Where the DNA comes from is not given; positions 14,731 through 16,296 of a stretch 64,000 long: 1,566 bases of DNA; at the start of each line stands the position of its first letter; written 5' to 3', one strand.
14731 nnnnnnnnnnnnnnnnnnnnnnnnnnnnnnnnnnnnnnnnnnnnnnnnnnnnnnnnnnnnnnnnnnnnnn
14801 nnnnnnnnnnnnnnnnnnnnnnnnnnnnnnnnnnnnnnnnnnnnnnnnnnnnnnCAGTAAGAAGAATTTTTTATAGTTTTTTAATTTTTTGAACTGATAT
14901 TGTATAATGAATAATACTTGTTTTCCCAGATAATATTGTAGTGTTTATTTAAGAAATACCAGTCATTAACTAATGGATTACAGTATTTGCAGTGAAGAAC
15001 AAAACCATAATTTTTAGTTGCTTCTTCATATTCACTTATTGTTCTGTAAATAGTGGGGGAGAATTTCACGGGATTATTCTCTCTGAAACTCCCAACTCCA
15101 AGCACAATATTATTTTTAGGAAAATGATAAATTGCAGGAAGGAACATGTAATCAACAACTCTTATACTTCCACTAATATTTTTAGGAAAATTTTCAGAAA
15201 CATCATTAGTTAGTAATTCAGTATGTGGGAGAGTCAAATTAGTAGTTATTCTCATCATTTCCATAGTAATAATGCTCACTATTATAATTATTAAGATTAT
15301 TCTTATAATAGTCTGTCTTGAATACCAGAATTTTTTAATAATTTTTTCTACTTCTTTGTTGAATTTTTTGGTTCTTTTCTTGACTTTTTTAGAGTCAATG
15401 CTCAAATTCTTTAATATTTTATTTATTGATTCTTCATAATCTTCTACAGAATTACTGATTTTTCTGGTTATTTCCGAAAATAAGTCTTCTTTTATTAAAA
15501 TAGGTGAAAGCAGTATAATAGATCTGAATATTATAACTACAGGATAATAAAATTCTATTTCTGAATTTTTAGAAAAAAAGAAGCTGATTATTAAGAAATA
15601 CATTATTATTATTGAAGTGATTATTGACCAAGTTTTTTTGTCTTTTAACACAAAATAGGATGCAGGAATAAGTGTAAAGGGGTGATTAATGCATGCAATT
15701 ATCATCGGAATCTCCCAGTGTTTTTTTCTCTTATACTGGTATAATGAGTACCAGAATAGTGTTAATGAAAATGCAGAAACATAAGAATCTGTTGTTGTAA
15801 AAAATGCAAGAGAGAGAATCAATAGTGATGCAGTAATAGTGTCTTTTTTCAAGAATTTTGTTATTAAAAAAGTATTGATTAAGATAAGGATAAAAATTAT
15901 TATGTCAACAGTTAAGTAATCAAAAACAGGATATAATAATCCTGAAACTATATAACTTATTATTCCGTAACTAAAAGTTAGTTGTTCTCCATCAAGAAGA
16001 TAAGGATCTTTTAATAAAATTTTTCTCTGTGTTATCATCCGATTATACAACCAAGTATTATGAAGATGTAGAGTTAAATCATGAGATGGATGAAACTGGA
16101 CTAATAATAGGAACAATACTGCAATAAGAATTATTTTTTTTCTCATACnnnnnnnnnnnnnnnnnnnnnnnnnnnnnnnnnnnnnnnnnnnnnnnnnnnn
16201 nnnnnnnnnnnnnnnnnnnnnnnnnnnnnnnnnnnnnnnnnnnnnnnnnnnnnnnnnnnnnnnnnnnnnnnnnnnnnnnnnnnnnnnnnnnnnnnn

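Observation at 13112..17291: Island of three very large polytopic membrane proteins (two tandem paralogs) next to GT2 and NDP-sugar pyrophosphorylase genes: putative cell-surface glycosylation / glycan polymerase module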

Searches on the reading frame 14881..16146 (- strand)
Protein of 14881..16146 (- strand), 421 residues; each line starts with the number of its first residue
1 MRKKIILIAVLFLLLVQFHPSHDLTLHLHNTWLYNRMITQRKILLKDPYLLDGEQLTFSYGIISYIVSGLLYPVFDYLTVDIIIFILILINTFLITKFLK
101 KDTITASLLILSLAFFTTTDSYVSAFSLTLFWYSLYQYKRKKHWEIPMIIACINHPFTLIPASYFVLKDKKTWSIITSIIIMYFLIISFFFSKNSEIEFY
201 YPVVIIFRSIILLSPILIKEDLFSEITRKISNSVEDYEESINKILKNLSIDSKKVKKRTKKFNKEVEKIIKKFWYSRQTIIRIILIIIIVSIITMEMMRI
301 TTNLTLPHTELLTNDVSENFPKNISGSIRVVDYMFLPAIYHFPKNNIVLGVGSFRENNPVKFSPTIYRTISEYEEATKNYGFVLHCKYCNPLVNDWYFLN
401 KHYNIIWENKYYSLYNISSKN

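Call 3: search_protein_families(library=pfam, proteins=[window:14881-16146:-], max_evalue=0.1)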
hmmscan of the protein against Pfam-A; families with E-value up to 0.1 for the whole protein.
window:14881-16146:- (421 aa): 1 family
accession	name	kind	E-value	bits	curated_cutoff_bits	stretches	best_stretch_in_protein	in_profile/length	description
PF10498.14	IFT57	-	0.089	12.2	40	0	224-279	228-283/360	Intra-flagellar transport protein 57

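Call 8: search_protein_families(library=ncbifam, proteins=[window:14881-16146:-], max_evalue=1)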
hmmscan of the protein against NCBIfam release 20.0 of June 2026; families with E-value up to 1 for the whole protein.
window:14881-16146:- (421 aa): 0 families

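Call 10: find_homologous_proteins(query=window:14881-16146:-, max_evalue=0.001)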
Query window:14881-16146:- (421 aa): 3 proteins with E <= 0.001 among 8000 candidates.
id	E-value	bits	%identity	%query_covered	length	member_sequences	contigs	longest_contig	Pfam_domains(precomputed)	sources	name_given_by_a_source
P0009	5.9e-245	831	100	91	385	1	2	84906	-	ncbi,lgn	-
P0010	1.0e-94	336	47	91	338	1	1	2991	-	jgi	jgi:hypothetical protein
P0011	1.8e-77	280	42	90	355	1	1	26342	-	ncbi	-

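Call 18: find_encoding_contigs(protein=P0011, flank=10000, max_places=2)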
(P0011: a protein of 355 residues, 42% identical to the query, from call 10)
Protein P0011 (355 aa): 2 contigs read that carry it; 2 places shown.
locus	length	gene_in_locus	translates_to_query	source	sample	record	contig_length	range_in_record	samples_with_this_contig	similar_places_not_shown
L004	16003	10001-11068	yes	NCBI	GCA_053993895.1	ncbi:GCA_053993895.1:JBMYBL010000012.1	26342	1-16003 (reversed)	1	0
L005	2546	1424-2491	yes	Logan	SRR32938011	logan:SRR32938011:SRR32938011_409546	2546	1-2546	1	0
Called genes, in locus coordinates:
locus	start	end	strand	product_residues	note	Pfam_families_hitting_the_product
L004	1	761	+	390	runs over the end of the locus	PF03065:Glyco_hydro_57, PF01522:Polysacc_deac_1 (weak)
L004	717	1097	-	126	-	-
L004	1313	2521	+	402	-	PF22422:MGH1-like_GH (weak), PF06202:GDE_C (weak)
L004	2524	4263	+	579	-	PF05693:Glycogen_syn, PF08323:Glyco_transf_5 (weak), PF13692:Glyco_trans_1_4 (faint), PF00534:Glycos_transf_1 (weak)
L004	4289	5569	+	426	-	PF02788:RuBisCO_large_N, PF00016:RuBisCO_large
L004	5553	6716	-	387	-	PF00270:DEAD, PF04851:ResIII, PF00271:Helicase_C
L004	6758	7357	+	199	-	-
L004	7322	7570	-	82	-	-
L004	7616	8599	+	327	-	PF01594:AI-2E_transport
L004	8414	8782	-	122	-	-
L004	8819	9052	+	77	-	-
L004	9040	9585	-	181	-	-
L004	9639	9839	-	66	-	-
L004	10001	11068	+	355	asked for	-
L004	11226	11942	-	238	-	-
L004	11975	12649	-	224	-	PF00535:Glycos_transf_2, PF10111:Glyco_tranf_2_2, PF13641:Glyco_tranf_2_3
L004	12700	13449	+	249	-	PF03372:Exo_endo_phos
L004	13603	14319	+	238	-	PF00535:Glycos_transf_2, PF10111:Glyco_tranf_2_2, PF13506:Glyco_transf_21 (faint), PF13641:Glyco_tranf_2_3, PF13712:Glyco_tranf_2_5 (faint), PF13632:Glyco_trans_2_3 (weak)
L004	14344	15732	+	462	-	PF13439:Glyco_transf_4, PF13579:Glyco_trans_4_4, PF20706:GT4-conflict (faint), PF00534:Glycos_transf_1, PF13692:Glyco_trans_1_4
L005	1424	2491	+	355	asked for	-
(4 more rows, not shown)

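Call 49: find_encoding_contigs(protein=P0010, flank=8000, max_places=2)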
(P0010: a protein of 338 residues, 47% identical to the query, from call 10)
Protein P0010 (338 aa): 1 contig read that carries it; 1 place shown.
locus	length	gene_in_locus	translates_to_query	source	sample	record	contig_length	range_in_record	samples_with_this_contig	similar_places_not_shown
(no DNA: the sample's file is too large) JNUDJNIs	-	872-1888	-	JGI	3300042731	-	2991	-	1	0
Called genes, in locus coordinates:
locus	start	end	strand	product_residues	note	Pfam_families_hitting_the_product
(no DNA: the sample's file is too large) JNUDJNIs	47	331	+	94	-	-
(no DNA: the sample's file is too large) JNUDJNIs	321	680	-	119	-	PF05653:Mg_trans_NIPA, PF00892:EamA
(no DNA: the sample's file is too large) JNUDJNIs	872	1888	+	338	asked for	-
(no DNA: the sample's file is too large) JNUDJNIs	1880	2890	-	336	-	PF13439:Glyco_transf_4, PF13579:Glyco_trans_4_4 (weak), PF00534:Glycos_transf_1, PF13692:Glyco_trans_1_4, PF13524:Glyco_trans_1_2 (weak)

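Call 85: search_protein_families(library=pfam, proteins=[L004:11226-11942:-], max_evalue=0.001)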
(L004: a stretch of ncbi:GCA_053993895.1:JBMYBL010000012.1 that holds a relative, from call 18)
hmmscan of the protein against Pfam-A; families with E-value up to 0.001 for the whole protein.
L004:11226-11942:- (238 aa): 0 families
